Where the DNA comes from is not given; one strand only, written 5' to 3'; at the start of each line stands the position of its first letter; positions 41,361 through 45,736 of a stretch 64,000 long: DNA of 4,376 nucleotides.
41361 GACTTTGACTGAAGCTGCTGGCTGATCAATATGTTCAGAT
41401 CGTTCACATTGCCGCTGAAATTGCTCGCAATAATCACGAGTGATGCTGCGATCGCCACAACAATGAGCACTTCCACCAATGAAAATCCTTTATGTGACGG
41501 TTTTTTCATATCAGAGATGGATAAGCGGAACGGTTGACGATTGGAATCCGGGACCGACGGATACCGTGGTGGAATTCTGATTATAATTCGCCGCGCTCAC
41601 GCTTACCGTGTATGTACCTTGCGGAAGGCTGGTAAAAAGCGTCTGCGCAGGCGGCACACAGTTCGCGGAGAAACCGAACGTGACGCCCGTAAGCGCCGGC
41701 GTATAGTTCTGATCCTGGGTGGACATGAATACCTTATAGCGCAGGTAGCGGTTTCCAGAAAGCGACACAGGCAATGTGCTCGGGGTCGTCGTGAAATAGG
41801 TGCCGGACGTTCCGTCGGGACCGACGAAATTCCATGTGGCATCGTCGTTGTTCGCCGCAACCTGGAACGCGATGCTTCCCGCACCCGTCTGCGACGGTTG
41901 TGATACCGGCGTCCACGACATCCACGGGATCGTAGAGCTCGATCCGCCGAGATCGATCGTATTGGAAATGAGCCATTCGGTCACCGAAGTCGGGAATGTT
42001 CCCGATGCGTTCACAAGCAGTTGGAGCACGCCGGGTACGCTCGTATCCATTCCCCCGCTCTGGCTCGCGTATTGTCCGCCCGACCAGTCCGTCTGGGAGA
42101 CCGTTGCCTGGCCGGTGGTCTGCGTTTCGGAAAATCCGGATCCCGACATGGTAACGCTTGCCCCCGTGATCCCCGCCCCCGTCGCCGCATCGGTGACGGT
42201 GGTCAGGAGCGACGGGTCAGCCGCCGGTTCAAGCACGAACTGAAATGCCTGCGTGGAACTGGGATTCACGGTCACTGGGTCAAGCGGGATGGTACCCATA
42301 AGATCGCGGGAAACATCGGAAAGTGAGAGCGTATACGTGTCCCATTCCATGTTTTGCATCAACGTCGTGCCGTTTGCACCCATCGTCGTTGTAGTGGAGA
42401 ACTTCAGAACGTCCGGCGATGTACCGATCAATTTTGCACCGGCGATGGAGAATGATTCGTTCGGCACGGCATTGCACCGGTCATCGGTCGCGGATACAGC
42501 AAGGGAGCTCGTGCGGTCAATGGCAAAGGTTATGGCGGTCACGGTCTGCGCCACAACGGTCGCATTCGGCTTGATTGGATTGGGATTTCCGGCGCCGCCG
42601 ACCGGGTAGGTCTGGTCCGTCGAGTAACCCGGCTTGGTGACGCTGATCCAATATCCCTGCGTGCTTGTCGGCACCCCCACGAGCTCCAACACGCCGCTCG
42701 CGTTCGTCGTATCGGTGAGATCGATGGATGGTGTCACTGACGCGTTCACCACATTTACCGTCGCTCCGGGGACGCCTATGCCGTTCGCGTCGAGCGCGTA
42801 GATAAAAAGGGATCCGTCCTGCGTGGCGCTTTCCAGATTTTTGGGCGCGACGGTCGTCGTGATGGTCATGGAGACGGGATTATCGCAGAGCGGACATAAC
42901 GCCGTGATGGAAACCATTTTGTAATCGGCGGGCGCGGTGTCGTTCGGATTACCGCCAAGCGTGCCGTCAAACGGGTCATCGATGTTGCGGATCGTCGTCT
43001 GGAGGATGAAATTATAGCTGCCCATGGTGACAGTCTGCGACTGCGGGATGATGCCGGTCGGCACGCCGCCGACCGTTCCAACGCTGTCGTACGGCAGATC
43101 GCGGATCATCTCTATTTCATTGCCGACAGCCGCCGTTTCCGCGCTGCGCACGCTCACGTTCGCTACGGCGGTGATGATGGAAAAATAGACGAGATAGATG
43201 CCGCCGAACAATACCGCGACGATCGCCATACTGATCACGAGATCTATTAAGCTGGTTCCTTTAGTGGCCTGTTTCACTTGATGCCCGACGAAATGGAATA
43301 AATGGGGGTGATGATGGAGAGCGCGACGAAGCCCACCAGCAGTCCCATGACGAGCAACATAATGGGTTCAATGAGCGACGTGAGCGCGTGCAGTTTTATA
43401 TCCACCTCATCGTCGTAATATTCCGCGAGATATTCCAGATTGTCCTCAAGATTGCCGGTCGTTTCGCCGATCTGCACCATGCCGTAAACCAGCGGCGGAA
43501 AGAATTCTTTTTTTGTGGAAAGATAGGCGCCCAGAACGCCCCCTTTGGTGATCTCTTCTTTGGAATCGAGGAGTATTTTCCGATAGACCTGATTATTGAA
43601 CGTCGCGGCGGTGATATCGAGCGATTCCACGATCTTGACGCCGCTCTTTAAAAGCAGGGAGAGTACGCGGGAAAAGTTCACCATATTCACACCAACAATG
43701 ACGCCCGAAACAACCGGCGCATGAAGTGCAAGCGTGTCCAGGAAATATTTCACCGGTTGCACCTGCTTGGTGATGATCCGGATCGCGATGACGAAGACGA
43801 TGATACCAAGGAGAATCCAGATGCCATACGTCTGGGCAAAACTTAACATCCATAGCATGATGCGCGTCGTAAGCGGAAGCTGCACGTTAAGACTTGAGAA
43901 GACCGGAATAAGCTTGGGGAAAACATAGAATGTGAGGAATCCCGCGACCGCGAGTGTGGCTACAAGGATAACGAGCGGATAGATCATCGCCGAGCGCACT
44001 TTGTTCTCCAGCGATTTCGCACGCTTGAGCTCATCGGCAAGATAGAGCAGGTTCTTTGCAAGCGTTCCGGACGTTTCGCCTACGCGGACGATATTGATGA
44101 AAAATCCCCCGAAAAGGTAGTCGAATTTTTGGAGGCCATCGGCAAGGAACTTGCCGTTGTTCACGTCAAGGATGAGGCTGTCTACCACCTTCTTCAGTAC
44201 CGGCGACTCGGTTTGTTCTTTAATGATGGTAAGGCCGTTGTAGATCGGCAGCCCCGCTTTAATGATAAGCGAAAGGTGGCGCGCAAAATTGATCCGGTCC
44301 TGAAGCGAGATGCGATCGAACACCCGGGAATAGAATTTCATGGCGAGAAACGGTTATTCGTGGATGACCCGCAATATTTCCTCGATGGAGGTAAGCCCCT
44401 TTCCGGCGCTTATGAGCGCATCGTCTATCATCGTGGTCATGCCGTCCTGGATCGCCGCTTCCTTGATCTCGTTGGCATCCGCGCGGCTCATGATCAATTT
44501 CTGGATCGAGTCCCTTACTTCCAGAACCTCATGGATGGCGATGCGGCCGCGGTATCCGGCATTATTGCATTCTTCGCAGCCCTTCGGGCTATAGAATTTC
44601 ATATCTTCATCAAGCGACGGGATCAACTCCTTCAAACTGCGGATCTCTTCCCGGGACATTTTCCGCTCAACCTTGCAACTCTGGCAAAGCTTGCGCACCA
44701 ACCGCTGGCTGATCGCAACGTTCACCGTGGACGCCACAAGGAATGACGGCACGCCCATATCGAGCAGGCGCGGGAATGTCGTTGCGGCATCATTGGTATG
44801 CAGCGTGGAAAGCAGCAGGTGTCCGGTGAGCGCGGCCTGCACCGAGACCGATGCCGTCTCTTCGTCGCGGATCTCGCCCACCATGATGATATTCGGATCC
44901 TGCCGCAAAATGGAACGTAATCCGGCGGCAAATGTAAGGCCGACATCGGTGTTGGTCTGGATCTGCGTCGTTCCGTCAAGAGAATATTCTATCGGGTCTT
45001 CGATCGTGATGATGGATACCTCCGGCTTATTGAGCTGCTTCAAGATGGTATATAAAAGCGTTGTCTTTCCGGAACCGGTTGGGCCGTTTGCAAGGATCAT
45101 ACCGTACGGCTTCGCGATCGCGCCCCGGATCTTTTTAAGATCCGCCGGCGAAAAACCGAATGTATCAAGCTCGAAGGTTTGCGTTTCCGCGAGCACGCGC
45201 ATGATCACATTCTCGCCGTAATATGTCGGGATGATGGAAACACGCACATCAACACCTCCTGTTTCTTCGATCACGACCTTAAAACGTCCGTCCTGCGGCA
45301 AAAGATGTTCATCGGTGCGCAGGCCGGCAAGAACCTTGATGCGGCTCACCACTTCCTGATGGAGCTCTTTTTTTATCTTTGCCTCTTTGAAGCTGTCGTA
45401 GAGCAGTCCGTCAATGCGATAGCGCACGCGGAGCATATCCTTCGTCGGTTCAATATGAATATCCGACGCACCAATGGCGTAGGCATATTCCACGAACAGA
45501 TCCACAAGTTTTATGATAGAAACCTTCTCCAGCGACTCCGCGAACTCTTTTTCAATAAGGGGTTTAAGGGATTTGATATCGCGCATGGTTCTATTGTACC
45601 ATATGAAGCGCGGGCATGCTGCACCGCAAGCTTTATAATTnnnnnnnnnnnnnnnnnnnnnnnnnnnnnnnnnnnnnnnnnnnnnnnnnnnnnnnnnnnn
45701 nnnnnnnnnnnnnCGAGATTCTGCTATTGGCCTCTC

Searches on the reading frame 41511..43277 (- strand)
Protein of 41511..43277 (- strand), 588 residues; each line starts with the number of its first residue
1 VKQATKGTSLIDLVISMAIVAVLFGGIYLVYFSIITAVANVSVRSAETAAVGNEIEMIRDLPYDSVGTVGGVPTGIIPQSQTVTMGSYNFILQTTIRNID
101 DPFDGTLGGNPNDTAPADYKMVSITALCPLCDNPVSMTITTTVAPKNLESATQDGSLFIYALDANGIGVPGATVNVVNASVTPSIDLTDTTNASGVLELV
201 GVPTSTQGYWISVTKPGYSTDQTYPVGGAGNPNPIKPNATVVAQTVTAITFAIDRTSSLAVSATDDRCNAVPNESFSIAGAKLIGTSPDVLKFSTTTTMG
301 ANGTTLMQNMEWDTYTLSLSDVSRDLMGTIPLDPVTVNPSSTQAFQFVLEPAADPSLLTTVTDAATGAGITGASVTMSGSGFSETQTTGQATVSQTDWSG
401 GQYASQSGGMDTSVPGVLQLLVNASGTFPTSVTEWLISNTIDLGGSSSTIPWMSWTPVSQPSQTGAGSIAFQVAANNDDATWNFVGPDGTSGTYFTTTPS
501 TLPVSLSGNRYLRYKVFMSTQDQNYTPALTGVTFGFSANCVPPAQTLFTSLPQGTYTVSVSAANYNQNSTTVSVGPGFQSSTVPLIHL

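Call 6: search_protein_families(library=pfam, proteins=[window:41511-43277:-], max_evalue=1)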
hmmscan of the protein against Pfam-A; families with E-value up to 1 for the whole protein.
window:41511-43277:- (588 aa): 7 families
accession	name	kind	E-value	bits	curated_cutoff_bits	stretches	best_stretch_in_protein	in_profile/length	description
PF13620.12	CarboxypepD_reg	-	1.9e-10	41.4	32.3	3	162-237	7-65/82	Carboxypeptidase regulatory-like domain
PF08308.17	PEGA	-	0.037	14.4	20.8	1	550-576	30-57/71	PEGA domain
PF13715.12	CarbopepD_reg_2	-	0.052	14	32.2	0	548-579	38-69/88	CarboxypepD_reg-like domain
PF23892.1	Ig_CycH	-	0.074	13.2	27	1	138-200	2-64/108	Cytochrome c-type biogenesis protein H Ig-like domain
PF07495.19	Y_Y_Y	-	0.092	13.1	26.6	1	548-569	32-53/65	Y_Y_Y domain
PF15538.12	Ntox46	-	0.17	12.3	25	0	476-509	61-94/157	Bacterial toxin 46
PF07550.17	Shr-like_HID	-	0.23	12.4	22.3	1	552-574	59-81/82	Heme-binding protein Shr-like, Hb-interacting domain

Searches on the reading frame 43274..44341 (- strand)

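Call 6: search_protein_families(library=pfam, proteins=[window:43274-44341:-], max_evalue=1)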
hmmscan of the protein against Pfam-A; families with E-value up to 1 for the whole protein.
window:43274-44341:- (355 aa): 1 family
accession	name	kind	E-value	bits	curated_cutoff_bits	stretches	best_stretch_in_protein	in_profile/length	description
PF00482.28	T2SSF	-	6e-54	181.8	25.2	2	223-346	1-125/125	Type II secretion system (T2SS), protein F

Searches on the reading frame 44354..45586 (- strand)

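Call 6: search_protein_families(library=pfam, proteins=[window:44354-45586:-], max_evalue=1)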
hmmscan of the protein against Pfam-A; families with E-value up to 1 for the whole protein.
window:44354-45586:- (410 aa): 25 families
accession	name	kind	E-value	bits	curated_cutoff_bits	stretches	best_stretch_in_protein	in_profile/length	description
PF00437.27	T2SSE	-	8.5e-123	410.1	24.9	1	20-406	4-370/370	Type II/IV secretion system protein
PF25199.1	nSTAND_NTPase5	-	0.00018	21.8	34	1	158-208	38-89/145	Novel STAND NTPase 5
PF02492.25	cobW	-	0.0008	19.5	20.7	1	166-206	5-45/180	CobW/HypB/UreG, nucleotide-binding domain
PF13401.12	AAA_22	-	0.0021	18.8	27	1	162-198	6-42/130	AAA domain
PF00005.33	ABC_tran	-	0.0045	18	25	1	168-206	18-52/137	ABC transporter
PF13173.12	AAA_14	-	0.0051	17.2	27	1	163-204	4-46/129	AAA domain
PF01935.23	DUF87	-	0.0056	17.2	23.2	1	168-201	30-64/220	Helicase HerA, central domain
PF13191.12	AAA_16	-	0.01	16.8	32.6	1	162-192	25-55/167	AAA ATPase domain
PF00154.27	RecA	-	0.013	15.4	27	1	115-204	6-93/262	recA bacterial DNA recombination protein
PF20720.3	nSTAND3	-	0.015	15.4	27.2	1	161-198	17-54/155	Novel STAND NTPase 3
PF12775.13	AAA_7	-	0.018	15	25.8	1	164-195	36-67/181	P-loop containing dynein motor region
PF03205.20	MobB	-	0.03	14.6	26.6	1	168-196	6-34/133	Molybdopterin guanine dinucleotide synthesis protein B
PF13604.12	AAA_30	-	0.041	14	27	1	153-189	10-46/191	AAA domain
PF02399.21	Herpes_ori_bp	-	0.047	12.2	20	1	117-195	7-84/820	Origin of replication binding protein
PF01637.24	ATPase_2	-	0.061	13.5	33.2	1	150-197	8-56/225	ATPase domain predominantly from Archaea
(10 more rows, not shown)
